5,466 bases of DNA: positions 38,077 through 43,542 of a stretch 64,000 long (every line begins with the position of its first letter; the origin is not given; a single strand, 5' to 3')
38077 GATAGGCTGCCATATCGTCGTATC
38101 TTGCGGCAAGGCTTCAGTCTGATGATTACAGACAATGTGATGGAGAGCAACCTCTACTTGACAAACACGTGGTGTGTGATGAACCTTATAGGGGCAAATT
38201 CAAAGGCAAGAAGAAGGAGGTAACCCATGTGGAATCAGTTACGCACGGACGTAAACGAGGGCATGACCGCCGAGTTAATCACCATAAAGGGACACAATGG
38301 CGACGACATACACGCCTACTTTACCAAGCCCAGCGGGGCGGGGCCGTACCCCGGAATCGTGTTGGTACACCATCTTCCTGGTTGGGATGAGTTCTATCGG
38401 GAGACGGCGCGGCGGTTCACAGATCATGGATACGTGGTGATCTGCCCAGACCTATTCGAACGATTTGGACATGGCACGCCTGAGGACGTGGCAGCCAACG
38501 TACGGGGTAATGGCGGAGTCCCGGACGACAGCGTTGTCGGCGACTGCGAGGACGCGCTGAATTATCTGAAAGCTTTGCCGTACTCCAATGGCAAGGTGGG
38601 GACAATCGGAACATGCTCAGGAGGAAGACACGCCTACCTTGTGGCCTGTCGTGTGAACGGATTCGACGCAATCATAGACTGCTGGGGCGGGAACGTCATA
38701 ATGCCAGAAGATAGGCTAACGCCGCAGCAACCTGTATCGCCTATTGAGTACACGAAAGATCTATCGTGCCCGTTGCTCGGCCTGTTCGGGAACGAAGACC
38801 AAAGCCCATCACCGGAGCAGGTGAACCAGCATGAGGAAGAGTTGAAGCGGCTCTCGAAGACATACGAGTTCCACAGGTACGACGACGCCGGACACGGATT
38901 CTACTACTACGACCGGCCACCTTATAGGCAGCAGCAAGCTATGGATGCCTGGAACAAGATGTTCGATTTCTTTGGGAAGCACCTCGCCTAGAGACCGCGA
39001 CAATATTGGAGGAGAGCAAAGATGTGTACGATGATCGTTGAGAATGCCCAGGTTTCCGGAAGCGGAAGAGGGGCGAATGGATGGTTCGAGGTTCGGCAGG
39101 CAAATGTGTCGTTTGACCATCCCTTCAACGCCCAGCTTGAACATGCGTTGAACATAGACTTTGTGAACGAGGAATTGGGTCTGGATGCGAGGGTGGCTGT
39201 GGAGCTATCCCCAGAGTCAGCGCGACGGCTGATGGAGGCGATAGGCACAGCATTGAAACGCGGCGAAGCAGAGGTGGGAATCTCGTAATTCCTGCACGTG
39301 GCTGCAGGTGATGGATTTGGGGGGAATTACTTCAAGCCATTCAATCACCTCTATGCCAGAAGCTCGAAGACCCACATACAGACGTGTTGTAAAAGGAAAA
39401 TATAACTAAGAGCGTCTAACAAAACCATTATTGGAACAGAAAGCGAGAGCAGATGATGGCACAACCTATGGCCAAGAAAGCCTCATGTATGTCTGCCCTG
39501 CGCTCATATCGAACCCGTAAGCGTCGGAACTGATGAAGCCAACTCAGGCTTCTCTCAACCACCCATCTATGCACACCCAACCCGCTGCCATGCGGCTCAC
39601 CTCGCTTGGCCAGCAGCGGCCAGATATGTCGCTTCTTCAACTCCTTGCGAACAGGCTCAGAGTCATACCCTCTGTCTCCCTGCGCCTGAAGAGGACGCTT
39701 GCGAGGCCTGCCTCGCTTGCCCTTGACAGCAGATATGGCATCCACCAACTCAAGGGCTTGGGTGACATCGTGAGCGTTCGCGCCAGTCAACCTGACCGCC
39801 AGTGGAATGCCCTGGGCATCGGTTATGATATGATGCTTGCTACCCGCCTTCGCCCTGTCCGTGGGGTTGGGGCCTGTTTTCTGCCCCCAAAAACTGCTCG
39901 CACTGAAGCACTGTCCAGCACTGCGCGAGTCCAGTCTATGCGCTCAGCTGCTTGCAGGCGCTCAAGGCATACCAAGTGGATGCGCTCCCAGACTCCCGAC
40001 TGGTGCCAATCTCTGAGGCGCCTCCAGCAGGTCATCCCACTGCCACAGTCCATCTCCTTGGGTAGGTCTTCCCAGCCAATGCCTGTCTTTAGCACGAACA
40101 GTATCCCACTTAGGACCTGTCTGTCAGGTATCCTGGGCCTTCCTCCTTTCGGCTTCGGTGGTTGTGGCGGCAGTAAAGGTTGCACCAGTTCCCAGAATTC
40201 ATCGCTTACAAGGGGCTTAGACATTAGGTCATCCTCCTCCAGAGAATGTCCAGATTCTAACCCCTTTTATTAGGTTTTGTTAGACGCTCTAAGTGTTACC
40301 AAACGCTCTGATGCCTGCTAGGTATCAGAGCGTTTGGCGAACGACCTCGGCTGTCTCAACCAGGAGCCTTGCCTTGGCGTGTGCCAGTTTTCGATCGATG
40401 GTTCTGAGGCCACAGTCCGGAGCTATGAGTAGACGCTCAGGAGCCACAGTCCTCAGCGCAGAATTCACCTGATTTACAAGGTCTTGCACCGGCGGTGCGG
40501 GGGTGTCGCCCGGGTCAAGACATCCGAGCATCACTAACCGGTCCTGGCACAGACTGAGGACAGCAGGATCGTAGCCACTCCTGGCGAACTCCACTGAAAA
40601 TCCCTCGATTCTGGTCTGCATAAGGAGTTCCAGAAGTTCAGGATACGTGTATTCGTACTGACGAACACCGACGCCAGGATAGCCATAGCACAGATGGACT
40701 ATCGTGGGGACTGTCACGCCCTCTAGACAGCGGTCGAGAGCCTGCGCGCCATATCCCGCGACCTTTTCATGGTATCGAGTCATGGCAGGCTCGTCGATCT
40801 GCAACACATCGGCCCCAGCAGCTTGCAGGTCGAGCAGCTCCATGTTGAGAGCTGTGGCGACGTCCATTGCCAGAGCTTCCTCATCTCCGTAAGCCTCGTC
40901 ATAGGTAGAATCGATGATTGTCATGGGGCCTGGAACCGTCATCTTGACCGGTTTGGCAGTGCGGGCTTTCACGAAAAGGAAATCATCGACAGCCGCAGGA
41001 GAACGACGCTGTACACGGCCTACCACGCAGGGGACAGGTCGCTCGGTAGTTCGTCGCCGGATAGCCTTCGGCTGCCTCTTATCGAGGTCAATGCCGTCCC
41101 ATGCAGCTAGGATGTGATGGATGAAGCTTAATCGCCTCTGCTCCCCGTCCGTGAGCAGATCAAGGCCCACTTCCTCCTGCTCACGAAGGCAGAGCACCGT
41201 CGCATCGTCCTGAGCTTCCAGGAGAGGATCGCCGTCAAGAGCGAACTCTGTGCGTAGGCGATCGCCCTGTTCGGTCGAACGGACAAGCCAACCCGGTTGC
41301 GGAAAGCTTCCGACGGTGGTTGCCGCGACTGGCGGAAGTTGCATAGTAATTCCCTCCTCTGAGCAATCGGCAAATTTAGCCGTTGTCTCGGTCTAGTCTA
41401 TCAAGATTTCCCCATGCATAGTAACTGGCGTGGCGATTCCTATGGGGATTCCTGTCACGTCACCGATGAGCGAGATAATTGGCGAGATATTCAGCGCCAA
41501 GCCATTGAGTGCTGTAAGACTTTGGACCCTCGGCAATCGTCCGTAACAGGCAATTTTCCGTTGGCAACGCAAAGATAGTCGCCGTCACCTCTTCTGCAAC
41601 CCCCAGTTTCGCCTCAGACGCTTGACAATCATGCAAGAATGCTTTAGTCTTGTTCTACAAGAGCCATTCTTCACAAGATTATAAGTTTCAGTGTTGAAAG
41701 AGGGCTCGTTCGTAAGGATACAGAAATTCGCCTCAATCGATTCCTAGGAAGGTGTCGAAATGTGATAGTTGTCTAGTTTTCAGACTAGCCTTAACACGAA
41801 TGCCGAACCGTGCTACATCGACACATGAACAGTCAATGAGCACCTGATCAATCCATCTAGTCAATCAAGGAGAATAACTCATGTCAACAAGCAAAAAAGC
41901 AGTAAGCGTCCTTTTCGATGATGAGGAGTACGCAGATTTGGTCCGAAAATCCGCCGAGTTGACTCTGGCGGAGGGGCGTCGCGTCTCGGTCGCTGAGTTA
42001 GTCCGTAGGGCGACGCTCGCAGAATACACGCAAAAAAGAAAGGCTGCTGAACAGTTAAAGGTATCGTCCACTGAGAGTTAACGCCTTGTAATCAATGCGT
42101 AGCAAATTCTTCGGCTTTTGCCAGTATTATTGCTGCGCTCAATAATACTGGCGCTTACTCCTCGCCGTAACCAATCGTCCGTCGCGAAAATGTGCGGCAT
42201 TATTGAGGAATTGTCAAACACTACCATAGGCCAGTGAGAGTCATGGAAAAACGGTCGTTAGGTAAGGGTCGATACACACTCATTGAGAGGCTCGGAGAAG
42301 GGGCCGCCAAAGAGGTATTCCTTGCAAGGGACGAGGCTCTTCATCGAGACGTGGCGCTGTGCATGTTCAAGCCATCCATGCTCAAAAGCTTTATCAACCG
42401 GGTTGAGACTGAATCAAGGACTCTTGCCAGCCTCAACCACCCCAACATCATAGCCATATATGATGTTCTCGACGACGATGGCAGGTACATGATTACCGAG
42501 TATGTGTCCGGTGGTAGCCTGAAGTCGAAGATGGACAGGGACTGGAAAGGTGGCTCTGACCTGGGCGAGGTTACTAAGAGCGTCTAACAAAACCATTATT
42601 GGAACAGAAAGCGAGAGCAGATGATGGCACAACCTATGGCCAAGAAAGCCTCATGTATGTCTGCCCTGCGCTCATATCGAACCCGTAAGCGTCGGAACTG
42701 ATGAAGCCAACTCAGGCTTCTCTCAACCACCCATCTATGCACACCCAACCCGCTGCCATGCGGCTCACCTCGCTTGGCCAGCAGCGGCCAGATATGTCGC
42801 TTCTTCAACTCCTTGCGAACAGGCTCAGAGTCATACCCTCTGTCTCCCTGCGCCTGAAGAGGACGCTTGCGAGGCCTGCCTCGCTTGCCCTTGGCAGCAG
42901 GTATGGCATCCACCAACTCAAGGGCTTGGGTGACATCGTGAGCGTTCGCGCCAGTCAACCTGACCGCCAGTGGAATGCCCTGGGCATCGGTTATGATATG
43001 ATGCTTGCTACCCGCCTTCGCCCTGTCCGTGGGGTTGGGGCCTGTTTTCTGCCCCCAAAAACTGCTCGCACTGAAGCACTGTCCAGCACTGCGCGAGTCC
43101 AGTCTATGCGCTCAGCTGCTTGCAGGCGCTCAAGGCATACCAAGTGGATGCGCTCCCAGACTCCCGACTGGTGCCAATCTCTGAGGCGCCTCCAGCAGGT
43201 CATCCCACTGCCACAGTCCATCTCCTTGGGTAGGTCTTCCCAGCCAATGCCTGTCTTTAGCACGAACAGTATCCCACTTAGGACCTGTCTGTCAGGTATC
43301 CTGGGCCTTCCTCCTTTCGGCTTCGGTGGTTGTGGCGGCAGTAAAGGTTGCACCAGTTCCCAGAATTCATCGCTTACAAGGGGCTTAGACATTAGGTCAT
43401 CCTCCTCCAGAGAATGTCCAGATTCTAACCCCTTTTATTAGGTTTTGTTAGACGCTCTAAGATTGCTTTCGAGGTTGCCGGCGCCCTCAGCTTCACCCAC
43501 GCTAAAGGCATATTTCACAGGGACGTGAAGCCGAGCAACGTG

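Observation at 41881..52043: Co-oriented RHH / membrane Ser-Thr kinase / TelA-like / three membrane vWA proteins: a phosphatase-less Ter/TerY-kinase-like cluster of unknown function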

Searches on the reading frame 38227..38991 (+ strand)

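Call 13: search_protein_families(library=pfam, proteins=[window:38227-38991:+], max_evalue=0.001)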
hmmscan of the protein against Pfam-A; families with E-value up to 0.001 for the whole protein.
window:38227-38991:+ (254 aa): 6 families
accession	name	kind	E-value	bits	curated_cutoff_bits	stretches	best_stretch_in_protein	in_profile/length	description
PF01738.24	DLH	-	3.2e-43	148.3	21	1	28-252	1-216/217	Dienelactone hydrolase family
PF08840.17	BAAT_C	-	1.6e-08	35.3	20.9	1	108-175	7-75/210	BAAT / Acyl-CoA thioester hydrolase C terminal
PF00326.27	Peptidase_S9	-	1.1e-06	28.7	22.6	1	165-242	130-205/213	Prolyl oligopeptidase family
PF12697.13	Abhydrolase_6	-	1.6e-05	26.1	26.3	1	44-157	1-99/217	Alpha/beta hydrolase family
PF07224.18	Chlorophyllase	-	2.4e-05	23.7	26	1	33-91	34-92/301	Chlorophyllase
PF02129.25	Peptidase_S15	-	5.2e-05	23.5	23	1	25-152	2-126/262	X-Pro dipeptidyl-peptidase (S15 family)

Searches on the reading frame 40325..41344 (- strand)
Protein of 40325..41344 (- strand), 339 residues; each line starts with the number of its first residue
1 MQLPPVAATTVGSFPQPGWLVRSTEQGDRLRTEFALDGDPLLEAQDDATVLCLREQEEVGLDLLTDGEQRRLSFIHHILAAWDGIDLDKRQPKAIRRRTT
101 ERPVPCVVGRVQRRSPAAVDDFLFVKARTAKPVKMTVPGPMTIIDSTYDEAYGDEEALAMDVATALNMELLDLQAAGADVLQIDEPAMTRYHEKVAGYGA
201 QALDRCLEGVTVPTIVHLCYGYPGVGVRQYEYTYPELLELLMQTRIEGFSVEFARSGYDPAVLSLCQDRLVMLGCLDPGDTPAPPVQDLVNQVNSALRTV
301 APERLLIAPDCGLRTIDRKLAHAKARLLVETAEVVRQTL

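Call 13: search_protein_families(library=pfam, proteins=[window:40325-41344:-], max_evalue=0.001)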
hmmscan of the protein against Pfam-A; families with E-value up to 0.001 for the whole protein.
window:40325-41344:- (339 aa): 1 family
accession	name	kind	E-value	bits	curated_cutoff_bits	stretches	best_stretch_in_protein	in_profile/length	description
PF01717.24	Meth_synt_2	-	3.4e-34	119.1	21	1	7-333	2-323/324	Cobalamin-independent synthase, Catalytic domain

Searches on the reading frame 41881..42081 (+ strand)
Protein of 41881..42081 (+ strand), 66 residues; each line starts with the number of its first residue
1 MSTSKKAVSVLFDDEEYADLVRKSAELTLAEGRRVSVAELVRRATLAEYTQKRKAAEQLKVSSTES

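Call 5: search_protein_families(library=pfam, proteins=[window:41881-42081:+], max_evalue=0.01)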
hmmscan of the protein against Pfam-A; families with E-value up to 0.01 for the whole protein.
window:41881-42081:+ (66 aa): 0 families

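Call 14: search_protein_families(library=padloc, proteins=[window:41881-42081:+], max_evalue=0.01)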
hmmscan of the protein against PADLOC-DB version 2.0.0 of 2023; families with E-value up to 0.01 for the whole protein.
window:41881-42081:+ (66 aa): 0 families

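Call 15: search_protein_families(library=ncbifam, proteins=[window:41881-42081:+], max_evalue=0.01)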
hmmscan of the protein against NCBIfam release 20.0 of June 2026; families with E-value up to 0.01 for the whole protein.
window:41881-42081:+ (66 aa): 0 families

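Call 20: search_protein_families(library=pfam, proteins=[window:41881-42081:+], max_evalue=10)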
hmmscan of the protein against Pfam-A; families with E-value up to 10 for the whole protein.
window:41881-42081:+ (66 aa): 0 families

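Call 83: search_solved_structures(query=window:41881-42078:+, max_evalue=10)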
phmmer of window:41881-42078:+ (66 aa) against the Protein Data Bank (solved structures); distinct sequences matched with E-value up to 10: 3.
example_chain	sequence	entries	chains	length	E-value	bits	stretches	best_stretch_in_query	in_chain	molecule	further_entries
8pql_C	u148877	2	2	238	0.75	14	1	13-55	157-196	Ubiquitin-conjugating enzyme E2 R2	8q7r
6nyo_A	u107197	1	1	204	0.82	13.9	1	13-55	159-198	Ubiquitin-conjugating enzyme E2 R2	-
3u1h_A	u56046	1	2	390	2.3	12.5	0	9-45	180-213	3-isopropylmalate dehydrogenase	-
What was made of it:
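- Checked: The 'RHH' ORF has no hit in Pfam, NCBIfam or PDB (calls 5, 15, 20, 83).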

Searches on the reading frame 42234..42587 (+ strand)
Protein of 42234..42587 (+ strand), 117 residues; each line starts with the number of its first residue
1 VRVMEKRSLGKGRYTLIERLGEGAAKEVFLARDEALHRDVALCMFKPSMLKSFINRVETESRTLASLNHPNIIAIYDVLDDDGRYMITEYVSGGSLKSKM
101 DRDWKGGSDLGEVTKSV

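Call 5: search_protein_families(library=pfam, proteins=[window:42234-42587:+], max_evalue=0.01)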
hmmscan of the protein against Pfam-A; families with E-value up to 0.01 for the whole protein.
window:42234-42587:+ (117 aa): 2 families
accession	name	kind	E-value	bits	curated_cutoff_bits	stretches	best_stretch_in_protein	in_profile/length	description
PF00069.31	Pkinase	-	4.9e-12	46.2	31.7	1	14-101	1-90/263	Protein kinase domain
PF07714.23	PK_Tyr_Ser-Thr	-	9.2e-10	38.7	23.1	1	15-102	2-94/258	Protein tyrosine and serine/threonine kinase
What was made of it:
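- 42234..42577 (+): 5' part of the kinase::TAIL gene (kinase N-lobe, residues 1-115). Pkinase profile positions 1-90, E 5e-12 (call 5).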

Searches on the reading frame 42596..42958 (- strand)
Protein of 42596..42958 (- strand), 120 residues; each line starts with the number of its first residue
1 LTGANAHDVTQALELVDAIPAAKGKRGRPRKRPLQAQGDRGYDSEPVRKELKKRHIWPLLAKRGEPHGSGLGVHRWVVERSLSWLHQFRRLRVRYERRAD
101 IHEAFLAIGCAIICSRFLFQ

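Call 99: search_protein_families(library=pfam, proteins=[window:42596-42958:-], max_evalue=0.01)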
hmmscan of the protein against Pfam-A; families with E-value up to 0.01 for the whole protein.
window:42596-42958:- (120 aa): 2 families
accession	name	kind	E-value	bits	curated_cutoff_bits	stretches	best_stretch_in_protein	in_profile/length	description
PF01609.27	DDE_Tnp_1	-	3.3e-13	50.3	23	1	2-112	55-198/200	Transposase DDE domain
PF13586.12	DDE_Tnp_1_2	-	7.7e-07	29.9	29.2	1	39-113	4-83/86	Transposase DDE domain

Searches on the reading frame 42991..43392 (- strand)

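Call 99: search_protein_families(library=pfam, proteins=[window:42991-43392:-], max_evalue=0.01)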
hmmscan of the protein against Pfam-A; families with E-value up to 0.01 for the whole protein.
window:42991-43392:- (133 aa): 1 family
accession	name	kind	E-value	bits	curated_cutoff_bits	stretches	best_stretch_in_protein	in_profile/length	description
PF13340.11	DUF4096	-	6e-29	100.5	34.3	1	6-83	1-76/76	Putative transposase of IS4/5 family (DUF4096)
